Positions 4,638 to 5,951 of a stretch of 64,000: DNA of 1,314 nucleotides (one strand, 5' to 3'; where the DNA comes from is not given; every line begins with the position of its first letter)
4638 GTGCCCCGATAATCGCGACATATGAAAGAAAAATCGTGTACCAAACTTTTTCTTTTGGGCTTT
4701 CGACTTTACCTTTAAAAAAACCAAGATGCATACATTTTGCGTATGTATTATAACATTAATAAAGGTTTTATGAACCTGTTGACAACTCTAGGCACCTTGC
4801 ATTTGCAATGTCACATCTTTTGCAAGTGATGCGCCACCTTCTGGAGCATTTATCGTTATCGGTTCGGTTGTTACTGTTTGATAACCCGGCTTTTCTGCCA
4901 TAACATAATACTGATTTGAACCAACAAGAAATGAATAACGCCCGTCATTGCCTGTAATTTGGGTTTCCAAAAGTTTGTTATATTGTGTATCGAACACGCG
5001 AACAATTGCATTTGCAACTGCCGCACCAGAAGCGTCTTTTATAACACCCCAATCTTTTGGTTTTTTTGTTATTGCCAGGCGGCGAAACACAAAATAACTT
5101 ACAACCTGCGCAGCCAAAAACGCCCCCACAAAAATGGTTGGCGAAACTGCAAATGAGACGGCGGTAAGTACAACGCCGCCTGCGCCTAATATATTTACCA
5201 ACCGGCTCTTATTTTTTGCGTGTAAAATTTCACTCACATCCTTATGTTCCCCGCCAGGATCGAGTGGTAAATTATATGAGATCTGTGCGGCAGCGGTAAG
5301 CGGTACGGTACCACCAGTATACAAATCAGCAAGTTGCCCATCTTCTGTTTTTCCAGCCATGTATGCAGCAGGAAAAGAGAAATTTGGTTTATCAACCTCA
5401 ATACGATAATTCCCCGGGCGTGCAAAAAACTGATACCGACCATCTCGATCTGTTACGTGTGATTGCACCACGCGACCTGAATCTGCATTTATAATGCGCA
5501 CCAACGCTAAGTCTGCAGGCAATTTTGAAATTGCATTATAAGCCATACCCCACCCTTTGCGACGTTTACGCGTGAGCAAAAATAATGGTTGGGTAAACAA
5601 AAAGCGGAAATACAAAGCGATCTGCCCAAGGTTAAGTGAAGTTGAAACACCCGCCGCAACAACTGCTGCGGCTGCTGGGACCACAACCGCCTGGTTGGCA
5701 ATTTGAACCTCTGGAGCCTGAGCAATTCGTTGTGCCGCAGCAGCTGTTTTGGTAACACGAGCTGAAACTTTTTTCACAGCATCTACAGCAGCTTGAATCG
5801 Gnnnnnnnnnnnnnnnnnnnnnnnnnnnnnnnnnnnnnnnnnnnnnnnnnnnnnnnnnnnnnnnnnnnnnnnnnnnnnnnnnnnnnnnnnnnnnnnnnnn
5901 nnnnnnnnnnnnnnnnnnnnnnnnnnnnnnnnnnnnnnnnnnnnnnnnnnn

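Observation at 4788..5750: C-terminal membrane-embedded module with two prealbumin-like (CarboxypepD_reg-type) domains in every paralog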

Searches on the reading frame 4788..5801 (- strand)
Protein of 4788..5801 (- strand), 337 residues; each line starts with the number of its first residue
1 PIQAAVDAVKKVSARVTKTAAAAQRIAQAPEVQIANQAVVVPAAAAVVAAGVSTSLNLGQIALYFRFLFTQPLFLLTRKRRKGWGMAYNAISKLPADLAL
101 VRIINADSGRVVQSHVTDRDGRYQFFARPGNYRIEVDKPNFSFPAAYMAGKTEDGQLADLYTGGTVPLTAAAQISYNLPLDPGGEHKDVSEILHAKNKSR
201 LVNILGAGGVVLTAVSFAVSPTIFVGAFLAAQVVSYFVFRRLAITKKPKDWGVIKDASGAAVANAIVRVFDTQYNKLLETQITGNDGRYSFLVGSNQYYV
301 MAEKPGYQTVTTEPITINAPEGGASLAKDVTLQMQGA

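Call 5: search_protein_families(library=pfam, proteins=[window:4788-5801:-], max_evalue=0.1)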
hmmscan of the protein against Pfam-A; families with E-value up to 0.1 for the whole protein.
window:4788-5801:- (337 aa): 10 families
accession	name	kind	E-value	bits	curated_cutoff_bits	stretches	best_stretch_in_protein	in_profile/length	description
PF13620.12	CarboxypepD_reg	-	3.3e-19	69.5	32.3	2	252-321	4-73/82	Carboxypeptidase regulatory-like domain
PF17210.9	SdrD_B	-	2.3e-10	41.1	29.7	2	105-153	32-81/112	SdrD B-like domain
PF11974.14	bMG3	-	1.4e-05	25.4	34.9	1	257-304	23-76/103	Bacterial alpha-2-macroglobulin MG3 domain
PF07210.18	DUF1416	-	0.00018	21.8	23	1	97-135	34-71/97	Protein of unknown function (DUF1416)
PF22902.2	NOMO1-like_9th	-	0.00056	20.1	27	0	264-309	15-62/75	BOS complex subunit NOMO1-like, beta sandwich domain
PF08400.16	phage_tail_N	-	0.0048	17.3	26.6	1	252-317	7-77/134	Prophage tail fibre N-terminal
PF13715.12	CarbopepD_reg_2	-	0.0049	17.3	32.2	0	252-313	3-61/88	CarboxypepD_reg-like domain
PF22904.2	NOMO1-like_2nd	-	0.012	16.1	27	0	101-144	24-68/90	BOS complex subunit NOMO1-like, second beta sandwich domain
PF23374.1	Fn3_arc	-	0.015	15.8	28.9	0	253-309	27-76/78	Archaeal fibronectin-III type-like domain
PF23194.1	NOMO_5th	-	0.017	15.9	27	0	102-137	22-57/89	NOMO fifth transthyretin-like domain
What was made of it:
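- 5256..5549 (-): D1: transthyretin-like beta-sandwich (aa 1482-1579) with conserved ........, FPS, DLYxGx and NxPLDP motifs. Pfam SdrD_B and CarboxypepD_reg (call 5).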

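Call 8: find_homologous_proteins(query=window:4788-5750:-)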
Query window:4788-5750:- (320 aa): 2 proteins with E <= 0.001 among 8000 candidates.
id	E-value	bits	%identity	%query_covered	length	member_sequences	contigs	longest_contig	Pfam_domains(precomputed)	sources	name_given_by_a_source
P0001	3.7e-73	264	44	89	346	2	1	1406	PF13620.13,PF17210.10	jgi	-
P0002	2.6e-26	111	38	48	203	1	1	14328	PF13620.13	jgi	jgi:hypothetical protein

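Call 20: predict_structure(alignment_id=A1)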
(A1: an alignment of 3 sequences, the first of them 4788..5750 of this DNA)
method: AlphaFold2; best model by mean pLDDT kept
length: 320 residues; sequences in the alignment: 3
mean_pLDDT: 45.1   pTM: 0.32
mean pLDDT of the five models: 45.1, 43.5, 40.1, 39.8, 37.2
residues with pLDDT >= 90: 0; 70-90: 11; 50-70: 82; < 50: 227
segments of 3 or more residues with pLDDT < 50: 1-84, 90-115, 121-209, 216-232, 301-310
pLDDT, mean of each block of 10 residues (from residue 1): 32 40 37 36 40 37 31 32 48 45 39 47 45 39 33 34 29 36 43 44 47 50 43 63 66 64 56 58 67 63 42 60
secondary structure, 60 per line:
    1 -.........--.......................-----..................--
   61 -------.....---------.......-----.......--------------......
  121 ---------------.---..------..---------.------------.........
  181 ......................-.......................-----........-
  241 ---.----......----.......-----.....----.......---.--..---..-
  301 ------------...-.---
elements in order: H2-10 H13-35 H41-58 H68-72 E82-88 E94-100 E115-120 H172-202 H204-226 E232-239 E249-254 E259-265 E271-275 E280-286 E313-315
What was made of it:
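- Tried and rejected: AF2 with a 3-sequence alignment was uninformative (pLDDT 45; call 20).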

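Call 21: search_protein_representatives(alignment_id=A1)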
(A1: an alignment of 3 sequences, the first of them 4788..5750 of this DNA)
Query: 3 sequences, 320 profile positions. Proteins with E-value up to 0.001 (for the whole library): 4941; up to 1e-10: 3450; up to 1e-30: 1345. The best 150 are listed.
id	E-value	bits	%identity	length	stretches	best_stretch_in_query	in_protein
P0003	1.9e-182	621.9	-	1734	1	1-319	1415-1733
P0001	1.6e-170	582.8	-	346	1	1-316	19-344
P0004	7.8e-143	491.8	-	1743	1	7-316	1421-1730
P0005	4.5e-132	456.4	-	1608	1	7-314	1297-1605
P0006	3.6e-129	446.9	-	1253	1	6-315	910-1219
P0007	5.9e-128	442.9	-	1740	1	4-314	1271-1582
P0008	8.3e-126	435.9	-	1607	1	7-316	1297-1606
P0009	2.3e-125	434.4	-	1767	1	6-319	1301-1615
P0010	4.3e-123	427.0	-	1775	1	4-316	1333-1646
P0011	7.2e-122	422.9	-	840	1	7-314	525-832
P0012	5.2e-118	410.3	-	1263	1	2-304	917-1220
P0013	1.1e-111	389.5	-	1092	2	7-316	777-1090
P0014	1.8e-109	382.2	-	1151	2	7-316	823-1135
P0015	6.0e-109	380.5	-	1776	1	3-318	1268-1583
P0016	2.0e-107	375.5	-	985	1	3-316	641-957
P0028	2.0e-102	359.0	-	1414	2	9-317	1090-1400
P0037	1.8e-99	349.3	-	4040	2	6-312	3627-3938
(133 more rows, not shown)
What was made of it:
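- Checked: The same ~310-aa module recurs at E<1e-90 in all of the top 150 cluster representatives (call 21).
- The top 150 all cover the full module at the C-terminal end of proteins 346-4040 aa long (call 21).
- Tried and rejected: The exhaustive profile search was needed (call 21).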

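Call 30: find_homologous_proteins(query=A2, max_evalue=1e-20)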
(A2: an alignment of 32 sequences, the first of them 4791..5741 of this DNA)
Query A2 (32 sequences) (317 aa, profile of the alignment): 30 proteins with E <= 1e-20 among 8000 candidates.
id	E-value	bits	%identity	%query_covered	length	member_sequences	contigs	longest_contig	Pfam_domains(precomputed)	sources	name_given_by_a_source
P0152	7.4e-131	454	39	92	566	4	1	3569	PF13715.13,PF11974.15,PF23194.2,PF07210.19,PF20598.5,PF17802.8,PF13620.13,PF22904.4,PF17210.10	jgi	jgi:hypothetical protein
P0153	3.6e-128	445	43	99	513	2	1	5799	PF11974.15,PF13620.13,PF22904.4,PF17210.10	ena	-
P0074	5.2e-127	441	40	91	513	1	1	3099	PF13715.13,PF08308.18,PF13620.13,PF22904.4,PF17210.10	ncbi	-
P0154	9.3e-125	434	46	86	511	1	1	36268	PF13620.13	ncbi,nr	ncbi:MAG: hypothetical protein HZC05_03335, partial [Candidatus Magasanikbacteria bacterium]|nr:hypo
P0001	8.0e-124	431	44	90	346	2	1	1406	PF13620.13,PF17210.10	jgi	-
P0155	1.0e-123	431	39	81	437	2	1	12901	PF08400.17,PF13715.13,PF13620.13,PF22904.4,PF17210.10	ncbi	-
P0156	1.5e-122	427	38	88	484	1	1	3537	PF13715.13,PF22902.3,PF11974.15,PF07210.19,PF13620.13,PF22904.4,PF17210.10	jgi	jgi:hypothetical protein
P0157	2.5e-117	410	40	91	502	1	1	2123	PF13715.13,PF13620.13,PF22904.4,PF17210.10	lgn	-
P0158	3.9e-117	409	37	93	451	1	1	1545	PF13715.13,PF22902.3,PF13620.13,PF22904.4,PF17210.10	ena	-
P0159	1.4e-116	407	41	87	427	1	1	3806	PF13620.13,PF17210.10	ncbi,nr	ncbi:MAG: carboxypeptidase-like regulatory domain-containing protein [bacterium]|nr:carboxypeptidase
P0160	1.6e-115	404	39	86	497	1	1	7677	PF13620.13,PF17210.10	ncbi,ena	-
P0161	1.8e-115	404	39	98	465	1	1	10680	PF17210.10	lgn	-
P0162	1.1e-113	398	39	97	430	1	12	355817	PF13620.13,PF17210.10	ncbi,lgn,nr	ncbi:carboxypeptidase regulatory-like domain-containing protein [Candidatus Uhrbacteria bacterium]|n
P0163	2.1e-111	390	38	98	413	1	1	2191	PF11974.15,PF13620.13,PF17210.10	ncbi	-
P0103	3.4e-109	383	39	85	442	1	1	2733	PF13620.13,PF17210.10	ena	-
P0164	4.0e-109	383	40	83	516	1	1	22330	PF13715.13,PF07963.18,PF13620.13,PF17210.10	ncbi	-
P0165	1.8e-106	374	36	97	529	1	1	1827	PF13620.13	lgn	-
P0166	6.8e-106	372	37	86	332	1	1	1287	PF11974.15,PF13620.13,PF17210.10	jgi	jgi:hypothetical protein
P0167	1.2e-104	368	36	91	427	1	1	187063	PF13620.13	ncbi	-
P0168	8.6e-102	359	37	90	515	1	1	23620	PF13620.13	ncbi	-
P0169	9.5e-100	352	39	99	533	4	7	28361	PF13620.13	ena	-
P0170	1.4e-96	341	41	82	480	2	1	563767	PF13620.13,PF17210.10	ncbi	-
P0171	2.1e-96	341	36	99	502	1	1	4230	PF13620.13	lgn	-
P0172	7.6e-96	339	39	99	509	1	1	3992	PF07963.18,PF13620.13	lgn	-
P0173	1.0e-94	335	36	94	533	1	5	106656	PF13715.13,PF07963.18,PF13620.13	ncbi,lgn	-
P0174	1.2e-92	329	43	71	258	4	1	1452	PF07210.19,PF13620.13,PF22904.4,PF17210.10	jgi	jgi:hypothetical protein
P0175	1.8e-91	325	40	78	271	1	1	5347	PF13620.13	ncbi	-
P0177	1.2e-65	240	39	67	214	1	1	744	PF13715.13,PF13620.13,PF22904.4,PF17210.10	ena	-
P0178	3.4e-57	212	31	91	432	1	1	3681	PF13620.13,PF17210.10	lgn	-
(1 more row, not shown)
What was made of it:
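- On Pfam PF13620 CarboxypepD_reg (transthyretin-like clan): The precomputed PF13620 hit is present on nearly all relatives listed (call 30).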

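Call 35: predict_structure(alignment_id=A2)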
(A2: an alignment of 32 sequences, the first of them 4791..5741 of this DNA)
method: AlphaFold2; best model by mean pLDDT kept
length: 317 residues; sequences in the alignment: 32
mean_pLDDT: 81.0   pTM: 0.61
mean pLDDT of the five models: 81.0, 79.9, 79.8, 78.5, 75.7
residues with pLDDT >= 90: 84; 70-90: 170; 50-70: 59; < 50: 4
segments of 3 or more residues with pLDDT < 50: 58-60
pLDDT, mean of each block of 10 residues (from residue 1): 66 70 66 57 64 53 78 87 93 87 90 91 88 83 90 90 74 78 76 80 81 80 74 92 92 85 91 89 92 88 85 82
secondary structure, 60 per line:
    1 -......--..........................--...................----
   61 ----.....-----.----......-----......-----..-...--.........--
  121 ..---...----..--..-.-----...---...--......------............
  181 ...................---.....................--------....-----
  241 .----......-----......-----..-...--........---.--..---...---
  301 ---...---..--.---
elements in order: H2-7 H10-35 H38-56 E65-69 E80-85 E91-96 E105-107 E110-118 E146-148 E152-154 E157-162 H169-199 H203-223 E232-235 E246-251 E257-262 E271-273 E276-283 E295-297 E304-306
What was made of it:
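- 5574..5630 (-): Helix 2, aa 1455-1473 (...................; family consensus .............). It is a conserved, aromatic-rich juxtamembrane helix, proposed to be interfacial or re-entrant rather than a full span. AF2 helix 38-56, pLDDT 53-70 (call 35).
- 5256..5549 (-): AF2 strands at residues 65-162, pLDDT ~90 (call 35).
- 5145..5237 (-): Helix 3: a basic amphipathic extension (aa 1586-1597, ..HAKNKSR) and the hydrophobic span aa 1598-1616 (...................). AF2 helix 169-199 (call 35).
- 4791..5048 (-): D2: transthyretin-like beta-sandwich (aa 1649-1734) with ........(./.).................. The protein ends here with no tail. AF2 strands 232-306, pLDDT 85-92 (call 35).
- On Pfam PF13620 CarboxypepD_reg (transthyretin-like clan): The AF2 model has pLDDT ~90 in both domains (call 35). 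AF2 hairpin parity places them outside (call 35).
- Closest known: Gram-positive cell-wall sorting signal. Different: NPxVE looks like a helix N-cap (call 35).
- Checked: AF2 with a 32-sequence alignment gives pLDDT 81, and about 90 in both beta-sandwiches (call 35).
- AF2 gives two tight helical hairpins with 2- and 3-residue turns (call 35). pTM of 0.61 suggests a compact arrangement (call 35).
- Tried and rejected: It was redone with 32 sequences (call 35).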

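Call 41: fold_search(model_id=the predicted structure, library=pdb)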
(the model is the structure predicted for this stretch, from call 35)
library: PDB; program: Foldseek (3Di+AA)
matches with E <= 10: 586; with E <= 0.001: 42
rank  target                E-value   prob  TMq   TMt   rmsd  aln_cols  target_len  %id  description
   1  10ps                  2.4e-08  1.00  0.24  0.14  12.3       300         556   14  Crystal structure of SdrD A2-A3-B1-B2 domains from Staphylococcus aureus JH1 (released 2026-02-11)
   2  6fwv_B                2.4e-06  1.00  0.24  0.16  11.8       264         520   10  The Bacillus anthracis TIE protein (released 2018-08-08)
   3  9c7u_B                4.3e-06  1.00  0.23  0.37  12.7       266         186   10  Structure of the human truncated BOS complex in GDN (released 2024-08-21)
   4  6fwv_A                5.4e-06  1.00  0.24  0.15  12.4       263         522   11  The Bacillus anthracis TIE protein (released 2018-08-08)
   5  4oq1                  8.2e-06  1.00  0.30  0.29   9.7       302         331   10  Structure of the Streptococcal ancillary pilin (released 2014-04-23)
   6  2nsm                  1.7e-05  1.00  0.22  0.18   2.8        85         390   25  Crystal structure of the human carboxypeptidase N (Kininase I) catalytic domain (released 2007-04-24)
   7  5aq0_B                2.7e-05  1.00  0.21  0.76   3.1        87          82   21  The structure of the Transthyretin-like domain of the first catalytic domain of the HUMAN Carboxypeptidase D (released 2016-09-28)
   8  3mn8_C                2.8e-05  1.00  0.22  0.19   3.2        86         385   28  Structure of Drosophila melanogaster carboxypeptidase D isoform 1B short (released 2010-07-28)
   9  1qmu_A                3.4e-05  1.00  0.22  0.18   3.1        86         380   29  Duck carboxypeptidase D domain II (released 2000-10-13)
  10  8qox_B                3.6e-05  1.00  0.22  0.16  15.1       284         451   13  Two-component assembly of SlaA and SlaB S-layer proteins of Sulfolobus acidocaldarius (released 2024-02-21)
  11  3mn8_B                4.0e-05  1.00  0.22  0.18   3.2        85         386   28  Structure of Drosophila melanogaster carboxypeptidase D isoform 1B short (released 2010-07-28)
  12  3mn8_D                5.4e-05  1.00  0.22  0.18   3.2        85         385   28  Structure of Drosophila melanogaster carboxypeptidase D isoform 1B short (released 2010-07-28)
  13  5aq0_A                7.7e-05  1.00  0.23  0.81   2.7        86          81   21  The structure of the Transthyretin-like domain of the first catalytic domain of the HUMAN Carboxypeptidase D (released 2016-09-28)
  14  5hdl_A                8.2e-05  1.00  0.26  0.30  10.9       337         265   10  Crystal structure of shaft pilin spaA from Lactobacillus rhamnosus GG - E269A mutant (released 2016-07-20)
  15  6m7c                  8.7e-05  0.84  0.17  0.20  15.8       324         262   10  Crystal structure of C-terminal fragment of pilus adhesin SpaC from Lactobacillus rhamnosus GG (released 2020-07-29)
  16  3mn8_A                9.2e-05  1.00  0.22  0.19   3.2        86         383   28  Structure of Drosophila melanogaster carboxypeptidase D isoform 1B short (released 2010-07-28)
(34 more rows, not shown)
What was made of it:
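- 4791..5048 (-): Foldseek hits to carboxypeptidase D/N transthyretin-like domains (call 41).
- On Pfam PF13620 CarboxypepD_reg (transthyretin-like clan): Foldseek finds 5aq0, 2nsm, 3mn8 and 1qmu at rmsd 2.7-3.2 A, probability 1.00 (call 41).
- Checked: Foldseek aligns the sandwich to the transthyretin-like domains of carboxypeptidase D/N (5aq0, 2nsm, 3mn8, 1qmu) at rmsd 2.7-3.2 A over ~85 residues and 21-29% identity (call 41).
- A weak Foldseek resemblance to SlaB-type stalk proteins (call 41).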

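Call 43: list_cluster_members(proteins=[P0003, P0162, P0167, P0170])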
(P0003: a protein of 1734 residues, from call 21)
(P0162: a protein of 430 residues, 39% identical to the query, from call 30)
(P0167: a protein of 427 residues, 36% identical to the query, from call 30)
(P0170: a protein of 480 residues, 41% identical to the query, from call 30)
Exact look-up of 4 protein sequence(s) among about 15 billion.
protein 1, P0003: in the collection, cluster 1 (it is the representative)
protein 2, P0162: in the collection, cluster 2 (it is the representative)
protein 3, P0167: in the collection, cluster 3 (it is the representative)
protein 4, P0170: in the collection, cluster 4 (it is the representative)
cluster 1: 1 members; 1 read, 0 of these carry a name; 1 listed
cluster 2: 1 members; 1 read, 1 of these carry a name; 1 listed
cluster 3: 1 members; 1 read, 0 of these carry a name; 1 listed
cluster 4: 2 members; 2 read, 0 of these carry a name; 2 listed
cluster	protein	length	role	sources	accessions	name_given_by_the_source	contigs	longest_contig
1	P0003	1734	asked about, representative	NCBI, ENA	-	-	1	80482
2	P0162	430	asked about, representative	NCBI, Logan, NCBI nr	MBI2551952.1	carboxypeptidase regulatory-like domain-containing protein [Candidatus Uhrbacteria ...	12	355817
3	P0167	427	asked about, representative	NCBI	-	-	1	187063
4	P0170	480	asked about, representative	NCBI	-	-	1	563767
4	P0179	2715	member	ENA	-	-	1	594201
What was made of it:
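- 4788..9992 (-): Gene A: 1734-aa giant surface protein. It has an N-terminal hydrophobic leader, a ~1400-aa low-charge ectodomain and the C-terminal module. An identical protein is in public collections as P0003, on an 80-kb contig (calls 21, 43).
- Tried and rejected: P0170 shares a 90% cluster with a 2715-aa protein (call 43).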
